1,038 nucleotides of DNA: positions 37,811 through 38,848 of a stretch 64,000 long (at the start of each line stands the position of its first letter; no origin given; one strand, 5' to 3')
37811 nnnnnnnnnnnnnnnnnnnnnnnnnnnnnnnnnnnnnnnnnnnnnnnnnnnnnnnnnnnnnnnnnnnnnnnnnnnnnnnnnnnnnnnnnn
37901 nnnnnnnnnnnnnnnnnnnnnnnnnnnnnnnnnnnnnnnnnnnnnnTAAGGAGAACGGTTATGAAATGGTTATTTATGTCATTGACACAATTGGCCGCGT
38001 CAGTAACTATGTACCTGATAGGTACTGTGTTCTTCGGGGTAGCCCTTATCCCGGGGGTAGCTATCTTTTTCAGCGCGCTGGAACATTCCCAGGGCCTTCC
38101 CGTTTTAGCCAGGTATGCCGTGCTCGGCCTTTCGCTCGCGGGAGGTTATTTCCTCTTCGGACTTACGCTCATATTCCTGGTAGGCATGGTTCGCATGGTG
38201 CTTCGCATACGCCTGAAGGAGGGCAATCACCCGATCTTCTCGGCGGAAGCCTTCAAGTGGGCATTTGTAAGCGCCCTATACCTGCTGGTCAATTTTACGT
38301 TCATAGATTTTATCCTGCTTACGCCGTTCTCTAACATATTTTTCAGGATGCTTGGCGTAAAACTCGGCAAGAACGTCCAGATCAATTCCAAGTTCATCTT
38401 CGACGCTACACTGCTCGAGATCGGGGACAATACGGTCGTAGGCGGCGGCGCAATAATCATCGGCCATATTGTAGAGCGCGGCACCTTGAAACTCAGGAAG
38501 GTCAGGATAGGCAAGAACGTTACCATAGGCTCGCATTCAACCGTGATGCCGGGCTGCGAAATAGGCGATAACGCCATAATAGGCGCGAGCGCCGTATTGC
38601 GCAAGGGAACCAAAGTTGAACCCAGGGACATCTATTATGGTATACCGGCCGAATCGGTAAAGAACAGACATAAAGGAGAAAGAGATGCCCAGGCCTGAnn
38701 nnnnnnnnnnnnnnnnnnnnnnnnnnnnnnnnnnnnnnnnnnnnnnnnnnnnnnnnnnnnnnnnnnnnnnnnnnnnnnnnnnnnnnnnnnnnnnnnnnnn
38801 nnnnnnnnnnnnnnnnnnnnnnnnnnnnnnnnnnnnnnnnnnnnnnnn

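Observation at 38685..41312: ElbD-like FAAL-ACP-LPLAT tri-domain protein lacking a reductase domain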

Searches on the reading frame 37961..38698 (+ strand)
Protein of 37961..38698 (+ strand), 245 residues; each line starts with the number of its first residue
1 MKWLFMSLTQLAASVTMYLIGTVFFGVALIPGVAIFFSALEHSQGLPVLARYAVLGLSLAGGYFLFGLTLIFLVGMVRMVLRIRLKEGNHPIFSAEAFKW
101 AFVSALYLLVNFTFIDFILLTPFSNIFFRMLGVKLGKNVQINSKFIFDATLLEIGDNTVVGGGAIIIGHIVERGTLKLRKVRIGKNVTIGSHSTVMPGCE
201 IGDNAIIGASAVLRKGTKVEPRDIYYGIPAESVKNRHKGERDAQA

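Call 5: search_protein_families(library=pfam, proteins=[window:37961-38698:+], max_evalue=0.01)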
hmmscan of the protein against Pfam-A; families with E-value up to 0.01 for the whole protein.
window:37961-38698:+ (245 aa): 4 families
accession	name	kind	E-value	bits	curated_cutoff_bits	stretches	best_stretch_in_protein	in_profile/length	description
PF00132.30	Hexapep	-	7.5e-14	51.2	27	1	181-215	2-36/36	Bacterial transferase hexapeptide (six repeats)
PF14602.12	Hexapep_2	-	2.1e-09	37.4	27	1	181-212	2-31/34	Hexapeptide repeat of succinyl-transferase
PF25084.1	LbH_EIF2B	-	1.7e-05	25.2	54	0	133-163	45-73/105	EIF2B subunit epsilon LbH domain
PF24894.1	Hexapep_GlmU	-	0.00013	22.5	23.3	1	154-221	15-79/104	GlmU-like, C-terminal hexapeptide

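Call 6: search_protein_families(library=ncbifam, proteins=[window:37961-38698:+], max_evalue=0.01)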
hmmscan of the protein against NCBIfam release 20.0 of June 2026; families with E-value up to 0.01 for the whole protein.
window:37961-38698:+ (245 aa): 45 families (the best 25 are shown)
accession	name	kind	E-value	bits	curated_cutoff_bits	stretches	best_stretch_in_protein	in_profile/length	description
TIGR02353.1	NRPS_term_dom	equivalog_domain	3.6e-28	98.3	423.1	1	53-233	39-213/695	Pls/PosA family non-ribosomal peptide synthetase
NF058585.1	HptprglPActTf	PfamEq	3e-17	62.7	300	1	103-242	22-166/172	heptaprenylglyceryl phosphate O-acetyltransferase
NF007797.0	PRK10502.1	subfamily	4.7e-12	45.9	192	1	175-238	120-181/183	WcaF family extracellular polysaccharide biosynthesis acetyltransferase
NF007076.0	PRK09527.1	equivalog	1.2e-11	44.4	347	1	180-236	131-185/203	galactoside O-acetyltransferase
TIGR03570.1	NeuD_NnaD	subfamily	2.4e-11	43.6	160.8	1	132-230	117-201/202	NeuD/PglB/VioB family sugar acetyltransferase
NF041874.1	EPS_EpsC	equivalog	1.7e-10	40.9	150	1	124-235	53-166/168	serine O-acetyltransferase EpsC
NF007240.0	PRK09677.1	equivalog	3e-10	39.9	243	1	133-238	86-186/192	putative lipopolysaccharide biosynthesis O-acetyl transferase WbbJ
NF050158.1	CarbAnhydGPos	equivalog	8e-10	38.6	250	1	155-236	67-143/172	gamma carbonic anhydrase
NF000311.1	Vat_ABCDEFH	equivalog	1.2e-09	38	300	1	180-240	110-168/201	Vat family streptogramin A O-acetyltransferase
NF033468.1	stregram_VatI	exception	2e-09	37.5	415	1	182-239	114-169/208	streptogramin A O-acetyltransferase Vat(I)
TIGR03308.1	phn_thr-fam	hypoth_equivalog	2.2e-09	37.5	201.65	1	178-238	106-164/204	phosphonate metabolim protein, transferase hexapeptide repeat family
NF007499.0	PRK10092.1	equivalog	2.5e-09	37.2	314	1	179-234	128-181/183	maltose O-acetyltransferase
NF000490.1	chloram_CatB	equivalog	3.4e-09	36.3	350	1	181-240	111-168/210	type B chloramphenicol O-acetyltransferase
TIGR03532.1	DapD_Ac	equivalog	7.4e-09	35.6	231.75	1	131-238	115-216/231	2,3,4,5-tetrahydropyridine-2,6-dicarboxylate N-acetyltransferase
NF000504.1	stregram_VatH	exception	2.8e-08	33.9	475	1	182-238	119-173/216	streptogramin A O-acetyltransferase Vat(H)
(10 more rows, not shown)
